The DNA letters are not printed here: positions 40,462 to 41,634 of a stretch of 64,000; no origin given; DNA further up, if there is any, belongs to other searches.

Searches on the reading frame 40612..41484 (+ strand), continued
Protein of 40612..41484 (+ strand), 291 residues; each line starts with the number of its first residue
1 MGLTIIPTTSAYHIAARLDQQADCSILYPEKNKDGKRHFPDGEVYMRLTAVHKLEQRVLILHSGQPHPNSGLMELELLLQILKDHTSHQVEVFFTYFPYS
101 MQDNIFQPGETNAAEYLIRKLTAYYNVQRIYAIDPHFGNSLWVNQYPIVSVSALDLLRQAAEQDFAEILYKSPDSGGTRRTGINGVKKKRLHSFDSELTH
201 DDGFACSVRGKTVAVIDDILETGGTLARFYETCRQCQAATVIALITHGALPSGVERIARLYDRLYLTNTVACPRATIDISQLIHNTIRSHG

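Call 87: search_protein_families(library=pfam, proteins=[L004:7848-8591:+, L004:8588-9796:+, L004:9813-10754:+, L007:8311-9246:+], max_evalue=0.00001)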
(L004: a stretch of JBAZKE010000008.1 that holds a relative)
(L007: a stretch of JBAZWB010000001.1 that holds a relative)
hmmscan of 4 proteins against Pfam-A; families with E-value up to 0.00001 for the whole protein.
L004:7848-8591:+ (247 aa): 3 families
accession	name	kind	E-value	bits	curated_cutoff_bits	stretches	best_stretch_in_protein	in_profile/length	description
PF00005.33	ABC_tran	-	1.3e-34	120.2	25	1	49-197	1-137/137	ABC transporter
PF02463.25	SMC_N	-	1e-07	32.1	40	0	59-242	24-212/220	RecF/RecN/SMC N terminal domain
PF13304.12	AAA_21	-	1.2e-07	32.6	27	0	62-82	2-22/304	AAA domain, putative AbiEii toxin, Type IV TA system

L004:8588-9796:+ (402 aa): 2 families
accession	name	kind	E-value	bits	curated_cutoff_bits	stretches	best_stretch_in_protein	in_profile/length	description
PF12704.14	MacB_PCD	-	4.5e-13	50.4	27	1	26-244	3-205/207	MacB-like periplasmic core domain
PF02687.27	FtsX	-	4.5e-11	43.3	25.5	1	275-394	2-119/120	FtsX-like permease C-terminal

L004:9813-10754:+ (313 aa): 1 family
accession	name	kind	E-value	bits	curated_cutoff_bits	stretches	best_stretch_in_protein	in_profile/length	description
PF01207.24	Dus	-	2.8e-72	243.9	20.4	1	16-305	2-305/311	Dihydrouridine synthase (Dus)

L007:8311-9246:+ (311 aa): 1 family
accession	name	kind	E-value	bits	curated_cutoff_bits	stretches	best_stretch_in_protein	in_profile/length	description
PF01207.24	Dus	-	7.1e-78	262.3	20.4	1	16-303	2-302/311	Dihydrouridine synthase (Dus)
